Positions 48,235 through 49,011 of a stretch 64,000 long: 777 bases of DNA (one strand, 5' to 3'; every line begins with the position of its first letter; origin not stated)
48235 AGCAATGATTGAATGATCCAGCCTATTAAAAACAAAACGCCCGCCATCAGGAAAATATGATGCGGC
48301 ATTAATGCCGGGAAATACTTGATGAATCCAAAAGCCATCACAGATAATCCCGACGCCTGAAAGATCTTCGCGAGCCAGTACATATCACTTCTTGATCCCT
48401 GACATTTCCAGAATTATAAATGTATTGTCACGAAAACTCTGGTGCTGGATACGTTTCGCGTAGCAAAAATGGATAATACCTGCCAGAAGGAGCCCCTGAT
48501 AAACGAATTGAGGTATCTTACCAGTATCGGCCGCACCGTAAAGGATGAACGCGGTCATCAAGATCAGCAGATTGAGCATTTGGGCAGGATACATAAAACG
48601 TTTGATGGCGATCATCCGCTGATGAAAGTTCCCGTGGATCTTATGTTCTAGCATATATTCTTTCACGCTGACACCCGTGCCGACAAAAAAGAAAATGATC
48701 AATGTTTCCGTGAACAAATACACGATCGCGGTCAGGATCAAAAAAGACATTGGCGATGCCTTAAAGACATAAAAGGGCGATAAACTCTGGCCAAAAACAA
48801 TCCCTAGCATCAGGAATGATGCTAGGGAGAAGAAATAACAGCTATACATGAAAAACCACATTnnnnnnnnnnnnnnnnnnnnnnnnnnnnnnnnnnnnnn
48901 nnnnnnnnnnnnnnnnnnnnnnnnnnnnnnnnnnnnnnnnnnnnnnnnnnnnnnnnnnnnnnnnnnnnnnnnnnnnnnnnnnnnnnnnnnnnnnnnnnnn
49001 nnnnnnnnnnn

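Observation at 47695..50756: Minus-strand unit: B12-radical SAM enzyme, 7Fe ferredoxin and uncharacterised membrane proteins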

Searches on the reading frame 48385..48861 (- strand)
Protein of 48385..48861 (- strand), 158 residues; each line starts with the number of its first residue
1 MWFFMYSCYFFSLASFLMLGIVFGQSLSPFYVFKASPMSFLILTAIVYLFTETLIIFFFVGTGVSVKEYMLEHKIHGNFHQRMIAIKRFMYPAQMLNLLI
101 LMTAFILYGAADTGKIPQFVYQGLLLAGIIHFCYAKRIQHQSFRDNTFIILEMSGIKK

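Call 3: search_protein_families(library=pfam, proteins=[window:48385-48861:-], max_evalue=0.01)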
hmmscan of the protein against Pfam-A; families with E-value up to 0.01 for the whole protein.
window:48385-48861:- (158 aa): 0 families

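Call 4: search_protein_families(library=ncbifam, proteins=[window:48385-48861:-], max_evalue=0.01)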
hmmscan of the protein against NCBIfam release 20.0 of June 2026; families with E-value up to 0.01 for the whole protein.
window:48385-48861:- (158 aa): 0 families

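Call 11: find_homologous_proteins(query=window:48385-48861:-, max_evalue=0.001)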
Query window:48385-48861:- (158 aa): 420 proteins with E <= 0.001 among 441 candidates; the best 120 are listed.
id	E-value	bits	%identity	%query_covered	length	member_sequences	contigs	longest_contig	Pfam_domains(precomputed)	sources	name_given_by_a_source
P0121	1.0e-81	290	85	100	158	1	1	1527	-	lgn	-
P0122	5.6e-81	288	83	100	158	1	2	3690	-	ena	-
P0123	9.5e-81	287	84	99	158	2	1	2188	-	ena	-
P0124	1.2e-79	284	83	99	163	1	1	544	-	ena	-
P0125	1.3e-79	284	83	99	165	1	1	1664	-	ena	-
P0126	2.0e-79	283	83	99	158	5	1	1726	-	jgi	-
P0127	2.0e-79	283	83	99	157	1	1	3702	-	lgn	-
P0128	3.8e-79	282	82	100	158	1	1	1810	-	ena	-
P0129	7.6e-79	281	84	99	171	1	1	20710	-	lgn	-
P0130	1.2e-78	280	82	100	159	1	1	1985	-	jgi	-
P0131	2.5e-78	279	83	99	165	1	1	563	-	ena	-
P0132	1.2e-77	277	81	99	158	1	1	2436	-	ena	-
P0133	3.7e-77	276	79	100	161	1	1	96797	-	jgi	-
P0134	5.7e-77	275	82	97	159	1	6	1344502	-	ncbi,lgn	-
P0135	8.8e-76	271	82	97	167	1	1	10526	-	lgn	-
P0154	3.7e-71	256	100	77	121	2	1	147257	-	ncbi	-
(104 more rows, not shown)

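Call 35: predict_structure(alignment_id=A1)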
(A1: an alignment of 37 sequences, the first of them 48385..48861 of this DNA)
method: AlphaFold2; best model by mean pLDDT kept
length: 158 residues; sequences in the alignment: 37
mean_pLDDT: 92.0   pTM: 0.83
mean pLDDT of the five models: 92.0, 91.7, 91.3, 90.7, 90.6
residues with pLDDT >= 90: 116; 70-90: 40; 50-70: 2; < 50: 0
segments of 3 or more residues with pLDDT < 50: none
pLDDT, mean of each block of 10 residues (from residue 1): 92 97 91 87 95 95 92 88 94 96 91 86 95 96 94 81
secondary structure, 60 per line:
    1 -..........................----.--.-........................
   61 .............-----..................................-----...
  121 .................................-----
elements in order: H2-27 H37-73 H79-112 H118-153

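Call 55: find_related_loci(query=A1, collection=metagenome_contigs, flank=10000)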
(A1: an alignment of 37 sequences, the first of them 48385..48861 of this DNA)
Query A1 (158 aa) in metagenome_contigs; peptide patterns used: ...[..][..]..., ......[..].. (x = any residue, [..] = any of these).
600 stretches matched a pattern (row limit reached: there are more); 152 encode a relative of the query (tblastn E <= 1e-3); the best 80 are kept; 80 distinct loci.
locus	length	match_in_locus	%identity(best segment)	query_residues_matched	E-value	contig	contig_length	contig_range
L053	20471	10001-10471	83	1-157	1e-87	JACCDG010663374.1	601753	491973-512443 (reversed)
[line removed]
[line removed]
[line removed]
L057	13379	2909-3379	76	1-157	4e-81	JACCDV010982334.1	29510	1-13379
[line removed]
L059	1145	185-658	75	1-158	4e-85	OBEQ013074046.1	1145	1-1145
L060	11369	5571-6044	75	1-158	5e-79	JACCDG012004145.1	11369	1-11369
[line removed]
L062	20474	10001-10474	73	1-158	2e-74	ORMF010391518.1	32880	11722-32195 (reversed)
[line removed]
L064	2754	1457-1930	70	1-158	3e-71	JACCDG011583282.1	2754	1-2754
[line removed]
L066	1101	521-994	67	1-158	1e-70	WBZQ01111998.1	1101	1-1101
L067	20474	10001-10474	66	1-158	3e-62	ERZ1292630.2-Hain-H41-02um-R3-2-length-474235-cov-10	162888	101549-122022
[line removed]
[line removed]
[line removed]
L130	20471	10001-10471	46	1-157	2e-40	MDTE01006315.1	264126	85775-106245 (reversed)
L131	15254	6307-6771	46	1-155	2e-40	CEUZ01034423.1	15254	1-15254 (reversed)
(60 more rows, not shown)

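Call 61: search_protein_families(library=pfam, proteins=[L122:4197-5426:+, L122:5565-7484:+, L122:2907-3344:+, L122:3863-4027:+, L130:10558-11946:+, L122:405-2189:-], max_evalue=0.001)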
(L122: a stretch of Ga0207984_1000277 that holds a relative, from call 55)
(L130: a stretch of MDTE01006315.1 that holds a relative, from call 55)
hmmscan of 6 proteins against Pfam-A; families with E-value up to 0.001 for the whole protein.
L122:4197-5426:+ (409 aa): 2 families
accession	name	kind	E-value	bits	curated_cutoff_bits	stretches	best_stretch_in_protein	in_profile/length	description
PF04055.27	Radical_SAM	-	6.3e-16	59.4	29.5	1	14-184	3-164/166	Radical SAM superfamily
PF13186.11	SPASM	-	1.2e-09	38.8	21.5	1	266-325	6-67/67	Iron-sulfur cluster-binding domain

L122:5565-7484:+ (639 aa): 2 families
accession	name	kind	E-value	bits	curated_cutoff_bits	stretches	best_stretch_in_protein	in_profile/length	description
PF20581.3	DUF6785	-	1.3e-154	515.9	25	1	16-510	1-498/498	Family of unknown function (DUF6785)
PF20580.3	DUF6784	-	7.1e-30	103.6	26.4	1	539-636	2-99/101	Domain of unknown function (DUF6784)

L122:2907-3344:+ (145 aa): 10 families
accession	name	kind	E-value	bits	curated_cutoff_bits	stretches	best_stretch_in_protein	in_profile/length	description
PF14697.11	Fer4_21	-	6.6e-12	45.8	35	2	48-76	29-58/59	4Fe-4S dicluster domain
PF12838.12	Fer4_7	-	4.3e-10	40.3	27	1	45-74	24-52/52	4Fe-4S dicluster domain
PF00037.32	Fer4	-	8.7e-09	35.3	21.1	1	54-76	2-24/24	4Fe-4S binding domain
PF12797.12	Fer4_2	-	2.6e-07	30.6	24.5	1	54-72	4-22/22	4Fe-4S binding domain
PF13237.11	Fer4_10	-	1.3e-06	28.7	25.5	1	53-107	2-52/53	4Fe-4S dicluster domain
PF25160.1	LdpA_Fe-S-bd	-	8.9e-06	25.8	27.6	1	55-79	23-47/49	LdpA Fe-S cluster-binding domain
PF12800.12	Fer4_4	-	1.6e-05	25.3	24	1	58-72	2-16/17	4Fe-4S binding domain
PF13187.11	Fer4_9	-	6e-05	23.4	27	1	59-109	1-49/52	4Fe-4S dicluster domain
PF13484.11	Fer4_16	-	6.6e-05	24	30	0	20-72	13-65/66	4Fe-4S double cluster binding domain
PF12837.12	Fer4_6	-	0.00011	22.4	25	0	54-75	3-24/24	4Fe-4S binding domain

L122:3863-4027:+ (54 aa): 0 families

L130:10558-11946:+ (462 aa): 12 families
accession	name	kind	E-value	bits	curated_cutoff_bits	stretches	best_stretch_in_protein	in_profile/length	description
PF03403.19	PAF-AH_p_II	-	3.5e-34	118.4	20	1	132-442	31-358/372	Platelet-activating factor acetylhydrolase, isoform II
PF12740.14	PETase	-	2.8e-08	33.9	28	1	272-360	94-179/263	PET hydrolase-like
PF00561.26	Abhydrolase_1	-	3.3e-08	33.9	25.8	1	196-343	1-113/245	alpha/beta hydrolase fold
PF01738.24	DLH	-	1.1e-07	32.1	21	1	190-373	9-166/217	Dienelactone hydrolase family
PF07224.18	Chlorophyllase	-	1.3e-06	27.9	26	1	191-227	38-74/301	Chlorophyllase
PF12695.13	Abhydrolase_5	-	5.3e-05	23.5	27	1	289-397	44-144/164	Alpha/beta hydrolase family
PF20434.5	BD-FAE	-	5.7e-05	23.2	26.8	0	191-245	9-69/215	BD-FAE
PF06500.17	FrsA-like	-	0.00032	20.1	22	1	299-355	262-318/414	Esterase FrsA-like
PF12146.15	Hydrolase_4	-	0.00036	20.3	27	0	197-230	6-39/239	Serine aminopeptidase, S33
PF01764.32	Lipase_3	-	0.00055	20.3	22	1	294-321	56-82/140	Lipase (class 3)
PF12697.13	Abhydrolase_6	-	0.00094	20.3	26.3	0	290-354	63-113/217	Alpha/beta hydrolase family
PF08840.17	BAAT_C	-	0.001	19.6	20.9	0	299-373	19-92/210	BAAT / Acyl-CoA thioester hydrolase C terminal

L122:405-2189:- (594 aa): 33 families (the best 25 are shown)
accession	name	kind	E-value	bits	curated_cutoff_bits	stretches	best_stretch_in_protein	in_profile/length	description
PF00515.34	TPR_1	-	6.4e-62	203.5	27.8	6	253-285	2-34/34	Tetratricopeptide repeat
PF13414.12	TPR_11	-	3.9e-59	196.5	26.8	6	94-127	6-39/42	TPR repeat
PF07719.23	TPR_2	-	1.9e-55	180.9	27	6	253-284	2-33/34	Tetratricopeptide repeat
PF13431.12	TPR_17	-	2e-46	152.8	24.4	4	172-204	1-33/34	Tetratricopeptide repeat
PF13181.12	TPR_8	-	6.8e-46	151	25.7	4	218-251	1-34/34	Tetratricopeptide repeat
PF13432.12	TPR_16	-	3.2e-38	130.2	32.7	5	88-142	3-57/65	Tetratricopeptide repeat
PF14559.12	TPR_19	-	8e-31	106.6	25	5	94-141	3-50/68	Tetratricopeptide repeat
PF13424.12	TPR_12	-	8.4e-29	100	30.1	4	184-246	3-73/77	Tetratricopeptide repeat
PF13428.12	TPR_14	-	3.6e-28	95.6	23.5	0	19-55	6-42/44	Tetratricopeptide repeat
PF13176.12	TPR_7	-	1.1e-22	78.6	27.9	0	86-110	3-27/36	Tetratricopeptide repeat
PF23914.1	TPR_CcmH_CycH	-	2.1e-20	73.6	42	1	122-215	56-152/158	Cytochrome c-type biogenesis protein H TPR domain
PF13174.12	TPR_6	-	1.4e-18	66.6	26.3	0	87-114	5-32/33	Tetratricopeptide repeat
PF13374.12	TPR_10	-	2.5e-17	62.7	27.5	0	256-281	6-31/42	Tetratricopeptide repeat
PF12895.13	ANAPC3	-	4.9e-16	59.2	27.2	1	28-107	3-81/82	Anaphase-promoting complex, cyclosome, subunit 3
PF13371.12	TPR_9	-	3.5e-14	53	35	0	55-114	2-61/73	Tetratricopeptide repeat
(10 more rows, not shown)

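Call 62: search_protein_families(library=ncbifam, proteins=[L122:4197-5426:+, L122:5565-7484:+, L122:2907-3344:+], max_evalue=0.001)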
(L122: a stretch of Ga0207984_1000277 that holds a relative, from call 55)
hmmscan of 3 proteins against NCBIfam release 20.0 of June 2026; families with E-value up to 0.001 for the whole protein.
L122:4197-5426:+ (409 aa): 54 families (the best 25 are shown)
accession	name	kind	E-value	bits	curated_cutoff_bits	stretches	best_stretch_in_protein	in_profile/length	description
TIGR03942.1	sulfatase_rSAM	equivalog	4.3e-153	509.7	349.45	1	8-371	1-361/363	anaerobic sulfatase maturase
NF010308.0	PRK13745.1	equivalog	1.8e-144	481.7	484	1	4-392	10-410/412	anaerobic sulfatase-maturation protein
NF010321.0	PRK13758.1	equivalog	3.5e-81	273.2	441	1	5-363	2-358/370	anaerobic sulfatase-maturase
NF041298.1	rSAM_mat_DynA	equivalog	1.6e-64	218.1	450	1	12-367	6-353/356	dynobactin maturation radical SAM/SPASM protein DynA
NF041300.1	rSAM_mat_DarW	exception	6.9e-53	180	650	1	15-369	48-400/415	radical SAM/SPASM peptide maturase DarW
NF038005.1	rSAM_mat_DarE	equivalog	6.6e-48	163.5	650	1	16-358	82-423/432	darobactin maturation radical SAM/SPASM protein DarE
TIGR04261.1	rSAM_GlyRichRpt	subfamily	6.3e-44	150.5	310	1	16-341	5-334/363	cyclophane-forming radical SAM/SPASM peptide maturase GrrM/OscB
NF041707.1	rSAM_YhhB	equivalog_domain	4.5e-41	141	445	1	15-343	9-342/369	cyclophane-forming radical SAM/SPASM peptide maturase YhhB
TIGR04083.1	rSAM_pep_methan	hypoth_equivalog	7.9e-39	133.6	300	1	8-382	1-358/376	TIGR04083 family peptide-modifying radical SAM enzyme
NF041718.1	rSAM_phane_AMC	equivalog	1.3e-37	129.7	425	1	9-229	8-215/362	cyclophane-forming radical SAM peptide maturase AmcB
TIGR04496.1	rSAM_XyeB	equivalog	1.3e-35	122.8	450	1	14-342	10-345/385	cyclophane-forming radical SAM/SPASM peptide maturase XyeB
TIGR04269.1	SAM_SPASM_FxsB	subfamily_domain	1.5e-31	109.8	370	1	15-342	9-341/363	FxsB family cyclophane-forming radical SAM/SPASM peptide maturase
NF047865.1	rSAM_PapB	equivalog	2.4e-30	105.9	340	1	14-338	9-320/330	PapB family radical SAM/SPASM ranthipeptide maturase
TIGR03906.1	quino_hemo_SAM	equivalog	1e-24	87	453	1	6-347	92-427/467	quinohemoprotein amine dehydrogenase maturation protein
TIGR03974.1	rSAM_six_Cys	equivalog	2.1e-23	82.9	425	1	8-342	97-424/451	thioether cross-link-forming SCIFF peptide maturase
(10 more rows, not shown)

L122:5565-7484:+ (639 aa): 0 families

L122:2907-3344:+ (145 aa): 47 families (the best 25 are shown)
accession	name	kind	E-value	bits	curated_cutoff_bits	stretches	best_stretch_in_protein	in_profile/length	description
TIGR01944.1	rnfB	subfamily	1.6e-12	47.4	68.7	1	44-122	99-167/190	RnfABCDGE type electron transport complex subunit B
TIGR02936.1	fdxN_nitrog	equivalog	2.7e-10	40.2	80.55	1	44-76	56-88/91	ferredoxin III, nif-specific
NF003475.0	PRK05113.1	equivalog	2.9e-10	40.3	203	1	42-123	97-168/190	electron transport complex subunit RsxB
TIGR02179.1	PorD_KorD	subfamily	9.2e-10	38.5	60.05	1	52-119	19-76/78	2-oxoacid:acceptor oxidoreductase, delta subunit, pyruvate/2-ketoisovalerate family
NF040684.1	PorD_Arch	equivalog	7.5e-09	35.6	120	2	54-118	28-82/85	pyruvate synthase subunit PorD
NF004541.0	PRK05888.2-2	equivalog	1e-08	35.2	217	1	94-130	60-91/168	NADH-quinone oxidoreductase subunit NuoI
NF005415.0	PRK06991.1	equivalog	1.4e-08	34.7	281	1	41-121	68-138/284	electron transport complex subunit RsxB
TIGR01971.1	NuoI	subfamily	4.3e-08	32.8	113.05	1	44-82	24-66/121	NADH-quinone oxidoreductase, chain I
NF045874.1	Vhu_polyferre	exception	2.6e-07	29.7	600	1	39-116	107-175/381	F420-non-reducing hydrogenase associated-polyferredoxin VhuB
TIGR03048.1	PS_I_psaC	equivalog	4.8e-07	29.9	130.65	0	58-81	8-31/80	photosystem I iron-sulfur center protein PsaC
NF042909.1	FMH_DH_FwdF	exception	5.3e-07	29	375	1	55-118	135-198/336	tungsten-dependent formylmethanofuran dehydrogenase subunit FwdF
NF010590.0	PRK13984.1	equivalog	9.4e-07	27.3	946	0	94-126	49-78/611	putative oxidoreductase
TIGR02700.1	flavo_MJ0208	hypoth_equivalog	1.2e-06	28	251.35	1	51-109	141-191/234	dihydromethanopterin reductase (acceptor)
NF040612.1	F420_dehyd_FpoI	exception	1.4e-06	28.2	180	0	95-132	42-81/135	F420H2 dehydrogenase subunit FpoI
NF007205.0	PRK09626.1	equivalog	1.5e-06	28.2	93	1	49-110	8-69/105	2-oxoglutarate-acceptor oxidoreductase subunit OorD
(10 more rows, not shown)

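Call 66: list_cluster_members(proteins=[L130:7600-8817:+, L130:8818-9918:+, L130:10001-10495:+, L122:4197-5426:+, L122:5565-7484:+, L122:3370-3852:+, L128:3594-4658:-, L128:5220-5693:+, L131:6944-8893:+, L117:194-961:+])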
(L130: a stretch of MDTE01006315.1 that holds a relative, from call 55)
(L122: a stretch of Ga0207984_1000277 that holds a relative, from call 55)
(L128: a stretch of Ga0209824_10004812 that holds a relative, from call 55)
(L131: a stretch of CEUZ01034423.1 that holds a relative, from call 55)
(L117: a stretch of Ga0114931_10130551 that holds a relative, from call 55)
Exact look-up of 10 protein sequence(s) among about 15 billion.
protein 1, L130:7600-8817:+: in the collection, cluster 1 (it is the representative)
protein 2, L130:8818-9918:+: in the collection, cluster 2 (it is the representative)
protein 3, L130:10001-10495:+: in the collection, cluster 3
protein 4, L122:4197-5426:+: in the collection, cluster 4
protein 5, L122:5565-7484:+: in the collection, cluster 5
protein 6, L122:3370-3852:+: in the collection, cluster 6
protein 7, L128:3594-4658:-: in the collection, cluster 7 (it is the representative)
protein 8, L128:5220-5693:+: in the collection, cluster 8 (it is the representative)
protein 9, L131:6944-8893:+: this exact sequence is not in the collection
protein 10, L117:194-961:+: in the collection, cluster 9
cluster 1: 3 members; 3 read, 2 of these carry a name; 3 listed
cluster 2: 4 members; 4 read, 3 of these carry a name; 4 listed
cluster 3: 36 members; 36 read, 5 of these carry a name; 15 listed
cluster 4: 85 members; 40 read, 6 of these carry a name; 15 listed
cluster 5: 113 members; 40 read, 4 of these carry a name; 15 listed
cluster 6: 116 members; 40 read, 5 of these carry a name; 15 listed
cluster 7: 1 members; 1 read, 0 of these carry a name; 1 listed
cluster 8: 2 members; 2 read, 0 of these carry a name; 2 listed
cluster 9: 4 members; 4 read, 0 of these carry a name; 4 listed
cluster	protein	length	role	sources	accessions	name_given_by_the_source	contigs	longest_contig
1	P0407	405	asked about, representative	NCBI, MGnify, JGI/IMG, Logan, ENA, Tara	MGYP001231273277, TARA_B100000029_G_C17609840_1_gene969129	CR=1 FL=1 | strand:+ start:4030 stop:5247 length:1218 start_codon:yes stop_codon:yes ...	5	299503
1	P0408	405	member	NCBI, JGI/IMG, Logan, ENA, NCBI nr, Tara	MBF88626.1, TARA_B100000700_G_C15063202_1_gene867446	MAG: beta-ketoacyl-[acyl-carrier-protein] synthase I [Candidatus Marinimicrobia bacterium] | beta-ketoacyl-[acyl-carrier-protein] synthase I [Candidatus Neomarinimicrobiota bacterium] | strand:- start:12216 stop:13433 length:1218 start_codon:yes stop_codon:yes ...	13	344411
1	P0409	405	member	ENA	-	-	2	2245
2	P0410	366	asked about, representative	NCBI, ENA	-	-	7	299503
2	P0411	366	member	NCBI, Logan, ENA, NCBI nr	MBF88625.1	MAG: redox-regulated ATPase YchF [Candidatus Marinimicrobia bacterium] | redox-regulated ATPase YchF [Candidatus Neomarinimicrobiota bacterium]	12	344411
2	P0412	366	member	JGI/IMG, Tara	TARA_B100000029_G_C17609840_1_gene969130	strand:+ start:5248 stop:6348 length:1101 start_codon:yes stop_codon:yes ...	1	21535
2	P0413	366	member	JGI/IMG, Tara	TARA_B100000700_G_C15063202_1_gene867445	strand:- start:11115 stop:12215 length:1101 start_codon:yes stop_codon:yes ...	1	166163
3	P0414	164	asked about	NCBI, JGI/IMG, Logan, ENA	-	-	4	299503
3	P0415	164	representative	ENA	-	-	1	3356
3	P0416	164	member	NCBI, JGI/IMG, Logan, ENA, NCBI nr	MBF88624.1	MAG: hypothetical protein CMG75_03010 [Candidatus Marinimicrobia bacterium] | hypothetical protein [Candidatus Neomarinimicrobiota bacterium]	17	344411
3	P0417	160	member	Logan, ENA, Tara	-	strand:- start:719 stop:1201 length:483 start_codon:yes stop_codon:yes gene_type:complete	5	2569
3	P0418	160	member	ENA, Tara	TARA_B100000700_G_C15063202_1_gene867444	strand:- start:10538 stop:11020 length:483 start_codon:yes stop_codon:yes ...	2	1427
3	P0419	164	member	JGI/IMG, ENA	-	hypothetical protein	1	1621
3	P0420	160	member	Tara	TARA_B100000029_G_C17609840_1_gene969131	strand:+ start:6443 stop:6925 length:483 start_codon:yes stop_codon:yes gene_type:complete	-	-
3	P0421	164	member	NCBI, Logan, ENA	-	-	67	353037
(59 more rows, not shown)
